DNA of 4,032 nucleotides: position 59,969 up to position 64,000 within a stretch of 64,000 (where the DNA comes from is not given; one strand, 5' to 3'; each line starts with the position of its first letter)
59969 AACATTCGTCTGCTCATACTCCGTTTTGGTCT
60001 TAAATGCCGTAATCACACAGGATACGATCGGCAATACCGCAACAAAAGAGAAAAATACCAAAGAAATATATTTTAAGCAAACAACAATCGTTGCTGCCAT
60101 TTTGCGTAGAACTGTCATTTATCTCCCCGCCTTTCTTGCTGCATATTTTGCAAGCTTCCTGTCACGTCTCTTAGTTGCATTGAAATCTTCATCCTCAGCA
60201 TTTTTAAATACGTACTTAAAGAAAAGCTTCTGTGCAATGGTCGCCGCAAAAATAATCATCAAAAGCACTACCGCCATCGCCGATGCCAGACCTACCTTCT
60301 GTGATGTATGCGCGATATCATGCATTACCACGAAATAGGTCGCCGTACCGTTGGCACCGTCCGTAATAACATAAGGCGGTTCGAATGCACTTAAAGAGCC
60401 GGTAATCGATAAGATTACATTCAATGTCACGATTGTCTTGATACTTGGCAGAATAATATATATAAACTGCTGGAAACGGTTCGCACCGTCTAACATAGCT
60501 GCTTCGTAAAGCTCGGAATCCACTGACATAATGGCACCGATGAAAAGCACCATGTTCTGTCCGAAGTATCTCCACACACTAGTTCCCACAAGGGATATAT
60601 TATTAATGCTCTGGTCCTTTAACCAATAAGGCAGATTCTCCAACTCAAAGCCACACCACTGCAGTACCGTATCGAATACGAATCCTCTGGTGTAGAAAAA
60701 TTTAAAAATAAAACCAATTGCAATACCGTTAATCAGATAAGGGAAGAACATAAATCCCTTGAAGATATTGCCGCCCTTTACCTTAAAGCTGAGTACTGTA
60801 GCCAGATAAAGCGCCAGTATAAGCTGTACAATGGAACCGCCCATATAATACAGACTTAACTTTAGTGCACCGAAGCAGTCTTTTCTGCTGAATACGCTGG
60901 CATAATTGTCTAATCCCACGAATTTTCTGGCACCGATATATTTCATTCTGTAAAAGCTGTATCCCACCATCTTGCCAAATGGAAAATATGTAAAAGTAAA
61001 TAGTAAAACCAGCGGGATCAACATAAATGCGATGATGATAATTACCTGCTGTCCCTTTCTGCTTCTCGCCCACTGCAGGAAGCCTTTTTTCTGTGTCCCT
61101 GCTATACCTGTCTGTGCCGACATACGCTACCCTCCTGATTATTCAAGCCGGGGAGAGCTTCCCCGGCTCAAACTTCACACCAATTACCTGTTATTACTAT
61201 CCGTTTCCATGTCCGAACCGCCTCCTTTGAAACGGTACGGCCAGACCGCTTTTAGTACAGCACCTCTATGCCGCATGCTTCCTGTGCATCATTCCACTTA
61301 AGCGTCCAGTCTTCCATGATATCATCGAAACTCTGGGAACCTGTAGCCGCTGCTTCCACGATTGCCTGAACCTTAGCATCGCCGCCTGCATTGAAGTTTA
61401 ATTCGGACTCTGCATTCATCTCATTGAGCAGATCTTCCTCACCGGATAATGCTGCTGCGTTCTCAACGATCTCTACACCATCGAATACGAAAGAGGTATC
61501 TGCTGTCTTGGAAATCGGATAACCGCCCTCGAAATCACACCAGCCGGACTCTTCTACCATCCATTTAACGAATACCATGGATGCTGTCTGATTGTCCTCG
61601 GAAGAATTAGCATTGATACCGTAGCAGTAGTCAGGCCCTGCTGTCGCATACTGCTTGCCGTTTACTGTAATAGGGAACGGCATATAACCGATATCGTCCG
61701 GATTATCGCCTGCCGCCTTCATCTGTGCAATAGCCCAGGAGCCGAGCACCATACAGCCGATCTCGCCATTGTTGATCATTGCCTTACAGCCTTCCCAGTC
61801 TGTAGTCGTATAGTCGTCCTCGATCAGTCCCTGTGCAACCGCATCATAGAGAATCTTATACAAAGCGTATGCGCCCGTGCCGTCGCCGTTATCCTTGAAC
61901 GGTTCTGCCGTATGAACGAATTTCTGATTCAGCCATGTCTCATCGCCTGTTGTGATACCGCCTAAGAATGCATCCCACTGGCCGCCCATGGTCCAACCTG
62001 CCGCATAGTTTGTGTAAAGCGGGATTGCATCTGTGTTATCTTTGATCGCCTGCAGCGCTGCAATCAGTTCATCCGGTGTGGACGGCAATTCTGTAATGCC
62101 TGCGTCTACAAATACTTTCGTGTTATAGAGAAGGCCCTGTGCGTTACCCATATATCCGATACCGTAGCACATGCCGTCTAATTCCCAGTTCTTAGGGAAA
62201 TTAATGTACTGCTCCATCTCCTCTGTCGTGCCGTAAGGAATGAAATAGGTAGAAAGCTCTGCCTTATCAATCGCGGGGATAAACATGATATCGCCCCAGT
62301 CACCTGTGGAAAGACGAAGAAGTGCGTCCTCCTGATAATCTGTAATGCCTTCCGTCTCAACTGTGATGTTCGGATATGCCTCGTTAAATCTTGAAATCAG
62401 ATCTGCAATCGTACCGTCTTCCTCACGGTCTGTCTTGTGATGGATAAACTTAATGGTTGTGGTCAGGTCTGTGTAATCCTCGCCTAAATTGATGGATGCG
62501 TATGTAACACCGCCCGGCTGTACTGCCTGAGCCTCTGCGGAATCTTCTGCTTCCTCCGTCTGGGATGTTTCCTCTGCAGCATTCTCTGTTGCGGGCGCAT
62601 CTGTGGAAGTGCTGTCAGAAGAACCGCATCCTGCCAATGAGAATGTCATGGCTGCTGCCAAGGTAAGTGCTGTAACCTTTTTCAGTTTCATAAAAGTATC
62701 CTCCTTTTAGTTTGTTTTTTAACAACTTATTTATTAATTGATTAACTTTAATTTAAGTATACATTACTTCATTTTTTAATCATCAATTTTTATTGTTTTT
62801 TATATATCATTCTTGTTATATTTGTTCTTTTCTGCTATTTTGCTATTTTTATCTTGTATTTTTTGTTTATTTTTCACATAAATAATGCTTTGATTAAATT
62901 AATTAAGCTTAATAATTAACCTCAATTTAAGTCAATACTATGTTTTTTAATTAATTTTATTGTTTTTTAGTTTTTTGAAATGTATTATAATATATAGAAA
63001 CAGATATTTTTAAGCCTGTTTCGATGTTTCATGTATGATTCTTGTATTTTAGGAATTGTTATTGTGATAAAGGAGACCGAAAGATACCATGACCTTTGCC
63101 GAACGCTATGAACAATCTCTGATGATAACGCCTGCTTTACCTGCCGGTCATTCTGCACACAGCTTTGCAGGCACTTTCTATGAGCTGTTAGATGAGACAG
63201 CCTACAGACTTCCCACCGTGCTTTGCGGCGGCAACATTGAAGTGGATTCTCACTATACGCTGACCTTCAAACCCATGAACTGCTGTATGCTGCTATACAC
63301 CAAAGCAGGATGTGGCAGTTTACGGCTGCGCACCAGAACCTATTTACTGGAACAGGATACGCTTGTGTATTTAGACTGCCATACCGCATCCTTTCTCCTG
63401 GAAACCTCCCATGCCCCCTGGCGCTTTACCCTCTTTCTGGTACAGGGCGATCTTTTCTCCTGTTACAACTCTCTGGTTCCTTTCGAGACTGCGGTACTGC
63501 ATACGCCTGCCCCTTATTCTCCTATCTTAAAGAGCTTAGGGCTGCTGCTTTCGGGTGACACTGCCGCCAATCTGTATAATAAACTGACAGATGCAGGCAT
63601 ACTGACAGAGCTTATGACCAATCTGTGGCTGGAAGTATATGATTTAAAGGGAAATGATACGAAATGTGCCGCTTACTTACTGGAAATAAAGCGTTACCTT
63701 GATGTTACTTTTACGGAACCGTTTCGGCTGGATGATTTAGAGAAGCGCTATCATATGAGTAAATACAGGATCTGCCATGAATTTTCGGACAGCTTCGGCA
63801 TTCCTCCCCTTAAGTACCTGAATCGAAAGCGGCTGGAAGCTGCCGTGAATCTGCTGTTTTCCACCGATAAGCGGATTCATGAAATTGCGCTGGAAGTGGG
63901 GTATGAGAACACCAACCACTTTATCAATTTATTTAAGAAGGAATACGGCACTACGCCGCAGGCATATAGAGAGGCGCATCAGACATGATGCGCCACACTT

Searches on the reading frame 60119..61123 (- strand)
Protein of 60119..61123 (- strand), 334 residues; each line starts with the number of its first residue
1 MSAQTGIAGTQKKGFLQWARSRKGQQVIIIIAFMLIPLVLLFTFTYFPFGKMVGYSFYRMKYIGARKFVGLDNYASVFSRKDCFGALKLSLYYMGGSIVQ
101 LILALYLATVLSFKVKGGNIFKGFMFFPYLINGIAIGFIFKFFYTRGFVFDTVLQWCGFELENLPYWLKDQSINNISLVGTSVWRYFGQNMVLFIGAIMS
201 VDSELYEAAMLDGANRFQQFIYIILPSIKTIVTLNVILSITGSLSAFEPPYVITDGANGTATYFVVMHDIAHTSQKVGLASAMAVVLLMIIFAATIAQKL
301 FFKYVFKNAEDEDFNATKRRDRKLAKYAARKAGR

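Call 81: search_protein_families(library=pfam, proteins=[window:60119-61123:-], max_evalue=0.00001)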
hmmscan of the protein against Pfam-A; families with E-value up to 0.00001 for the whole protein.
window:60119-61123:- (334 aa): 1 family
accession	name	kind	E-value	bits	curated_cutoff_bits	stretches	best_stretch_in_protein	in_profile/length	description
PF00528.27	BPD_transp_1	-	9.2e-15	55.3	26.4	1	101-302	2-179/184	Binding-protein-dependent transport system inner membrane component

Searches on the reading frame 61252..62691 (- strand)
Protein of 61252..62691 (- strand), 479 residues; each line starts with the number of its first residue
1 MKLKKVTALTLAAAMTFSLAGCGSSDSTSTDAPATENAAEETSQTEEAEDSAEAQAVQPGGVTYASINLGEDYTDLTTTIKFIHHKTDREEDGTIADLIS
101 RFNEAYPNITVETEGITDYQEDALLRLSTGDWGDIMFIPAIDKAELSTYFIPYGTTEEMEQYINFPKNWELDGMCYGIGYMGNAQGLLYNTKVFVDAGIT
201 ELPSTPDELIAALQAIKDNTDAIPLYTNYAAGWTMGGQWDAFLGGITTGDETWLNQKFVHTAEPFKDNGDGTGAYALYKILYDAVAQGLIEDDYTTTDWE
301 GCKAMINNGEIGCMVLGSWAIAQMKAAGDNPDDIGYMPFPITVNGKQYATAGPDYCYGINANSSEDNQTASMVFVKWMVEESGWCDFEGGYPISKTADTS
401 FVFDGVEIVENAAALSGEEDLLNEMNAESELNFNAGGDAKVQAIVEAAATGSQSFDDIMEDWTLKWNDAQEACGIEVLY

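Call 81: search_protein_families(library=pfam, proteins=[window:61252-62691:-], max_evalue=0.00001)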
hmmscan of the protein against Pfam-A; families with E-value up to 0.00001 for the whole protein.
window:61252-62691:- (479 aa): 2 families
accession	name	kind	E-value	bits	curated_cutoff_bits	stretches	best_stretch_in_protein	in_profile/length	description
PF01547.30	SBP_bac_1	-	1.2e-28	101.5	26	1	91-381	6-303/307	Bacterial extracellular solute-binding protein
PF13416.11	SBP_bac_8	-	2.5e-21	77.1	27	1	98-383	2-248/279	Bacterial extracellular solute-binding protein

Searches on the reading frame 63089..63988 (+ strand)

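Call 81: search_protein_families(library=pfam, proteins=[window:63089-63988:+], max_evalue=0.00001)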
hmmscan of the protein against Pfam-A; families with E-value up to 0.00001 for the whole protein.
window:63089-63988:+ (299 aa): 2 families
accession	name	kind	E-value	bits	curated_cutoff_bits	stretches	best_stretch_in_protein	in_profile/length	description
PF12833.13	HTH_18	-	4e-21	75.5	33.6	1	219-295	3-79/80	Helix-turn-helix domain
PF00165.29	HTH_AraC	-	9.9e-11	41.9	26.6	1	258-294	6-41/42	Bacterial regulatory helix-turn-helix proteins, AraC family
